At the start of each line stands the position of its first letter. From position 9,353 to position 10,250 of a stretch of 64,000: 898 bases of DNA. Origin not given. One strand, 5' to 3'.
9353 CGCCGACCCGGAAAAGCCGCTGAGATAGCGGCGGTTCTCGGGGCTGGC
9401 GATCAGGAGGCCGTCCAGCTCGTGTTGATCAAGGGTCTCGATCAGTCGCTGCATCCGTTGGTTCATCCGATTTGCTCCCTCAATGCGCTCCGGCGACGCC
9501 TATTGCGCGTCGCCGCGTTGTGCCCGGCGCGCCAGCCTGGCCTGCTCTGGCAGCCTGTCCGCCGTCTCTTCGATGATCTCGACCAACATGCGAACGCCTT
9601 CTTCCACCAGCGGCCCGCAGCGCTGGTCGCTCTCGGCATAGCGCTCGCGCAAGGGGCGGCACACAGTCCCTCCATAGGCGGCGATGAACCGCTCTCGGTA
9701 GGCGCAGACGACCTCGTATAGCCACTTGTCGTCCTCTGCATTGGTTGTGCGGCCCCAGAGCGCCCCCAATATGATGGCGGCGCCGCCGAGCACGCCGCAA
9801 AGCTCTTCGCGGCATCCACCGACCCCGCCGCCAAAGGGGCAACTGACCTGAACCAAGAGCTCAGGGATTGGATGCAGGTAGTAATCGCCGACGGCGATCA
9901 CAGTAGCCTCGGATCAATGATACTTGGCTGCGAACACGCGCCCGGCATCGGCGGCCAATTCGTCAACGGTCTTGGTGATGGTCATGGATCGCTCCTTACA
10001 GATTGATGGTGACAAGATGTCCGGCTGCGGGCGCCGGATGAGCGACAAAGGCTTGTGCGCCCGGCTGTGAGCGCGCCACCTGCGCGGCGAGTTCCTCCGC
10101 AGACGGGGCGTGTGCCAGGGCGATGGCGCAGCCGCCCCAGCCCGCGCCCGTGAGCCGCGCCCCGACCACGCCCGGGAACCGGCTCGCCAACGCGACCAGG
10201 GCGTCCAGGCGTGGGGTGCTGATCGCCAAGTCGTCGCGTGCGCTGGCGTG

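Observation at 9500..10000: In-frame TGA at the conserved-Cys position of a C_GCAxxG_C_C redox protein: candidate selenocysteine codon mis-split by ORF calling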

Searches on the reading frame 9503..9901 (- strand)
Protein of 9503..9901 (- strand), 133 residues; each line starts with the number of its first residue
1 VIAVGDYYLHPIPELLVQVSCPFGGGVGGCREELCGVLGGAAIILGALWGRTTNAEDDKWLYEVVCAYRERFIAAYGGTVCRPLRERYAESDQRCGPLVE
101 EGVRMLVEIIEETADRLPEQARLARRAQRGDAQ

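Call 3: search_protein_families(library=pfam, proteins=[window:9503-9901:-], max_evalue=0.1)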
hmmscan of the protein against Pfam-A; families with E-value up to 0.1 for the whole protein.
seq(133 aa): 1 family
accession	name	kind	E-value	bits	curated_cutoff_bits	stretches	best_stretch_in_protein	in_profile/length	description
PF09719.15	C_GCAxxG_C_C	-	1.3e-16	61.1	27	1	13-109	19-118/118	Putative redox-active protein (C_GCAxxG_C_C)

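Call 4: search_protein_families(library=ncbifam, proteins=[window:9503-9901:-], max_evalue=0.1)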
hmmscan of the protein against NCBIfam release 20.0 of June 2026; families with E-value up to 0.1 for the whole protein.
seq(133 aa): 3 families
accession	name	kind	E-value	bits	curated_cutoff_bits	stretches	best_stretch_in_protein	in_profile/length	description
NF045669.1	DVU1555_fam_CGA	exception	9e-11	41.6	103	1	16-112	35-138/140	DVU_1555 family C-GCAxxG-C-C protein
TIGR01909.1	C_GCAxxG_C_C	subfamily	1.1e-08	35.1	47.4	1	9-110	16-120/120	C-GCAxxG-C-C family (seleno)protein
NF045501.1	HUGP_GUXX-star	exception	0.073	12.5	325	0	19-55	46-81/236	HUGP/GUXX-star fusion selenoprotein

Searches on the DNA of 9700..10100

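Call 52: search_rna_families(source=window, start=9700, end=10100, threshold=evalue, max_evalue=10, show_alignments=3)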
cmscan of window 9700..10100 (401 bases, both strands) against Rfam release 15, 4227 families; matches with E-value up to 10: 2.
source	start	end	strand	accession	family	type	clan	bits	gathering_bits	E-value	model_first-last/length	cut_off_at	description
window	9830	9901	+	RF02506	Atu_Ti1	Gene; sRNA;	-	14.9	55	7.7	1-92/92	no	Rhizobiales sRNA Atu_Ti1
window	9700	9747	-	RF02745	Rev42_5p_UTR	Cis-reg;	-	8.3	229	4.8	1-48/443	3'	Soft rot Enterobacteriaceae Rev 42 5'UTR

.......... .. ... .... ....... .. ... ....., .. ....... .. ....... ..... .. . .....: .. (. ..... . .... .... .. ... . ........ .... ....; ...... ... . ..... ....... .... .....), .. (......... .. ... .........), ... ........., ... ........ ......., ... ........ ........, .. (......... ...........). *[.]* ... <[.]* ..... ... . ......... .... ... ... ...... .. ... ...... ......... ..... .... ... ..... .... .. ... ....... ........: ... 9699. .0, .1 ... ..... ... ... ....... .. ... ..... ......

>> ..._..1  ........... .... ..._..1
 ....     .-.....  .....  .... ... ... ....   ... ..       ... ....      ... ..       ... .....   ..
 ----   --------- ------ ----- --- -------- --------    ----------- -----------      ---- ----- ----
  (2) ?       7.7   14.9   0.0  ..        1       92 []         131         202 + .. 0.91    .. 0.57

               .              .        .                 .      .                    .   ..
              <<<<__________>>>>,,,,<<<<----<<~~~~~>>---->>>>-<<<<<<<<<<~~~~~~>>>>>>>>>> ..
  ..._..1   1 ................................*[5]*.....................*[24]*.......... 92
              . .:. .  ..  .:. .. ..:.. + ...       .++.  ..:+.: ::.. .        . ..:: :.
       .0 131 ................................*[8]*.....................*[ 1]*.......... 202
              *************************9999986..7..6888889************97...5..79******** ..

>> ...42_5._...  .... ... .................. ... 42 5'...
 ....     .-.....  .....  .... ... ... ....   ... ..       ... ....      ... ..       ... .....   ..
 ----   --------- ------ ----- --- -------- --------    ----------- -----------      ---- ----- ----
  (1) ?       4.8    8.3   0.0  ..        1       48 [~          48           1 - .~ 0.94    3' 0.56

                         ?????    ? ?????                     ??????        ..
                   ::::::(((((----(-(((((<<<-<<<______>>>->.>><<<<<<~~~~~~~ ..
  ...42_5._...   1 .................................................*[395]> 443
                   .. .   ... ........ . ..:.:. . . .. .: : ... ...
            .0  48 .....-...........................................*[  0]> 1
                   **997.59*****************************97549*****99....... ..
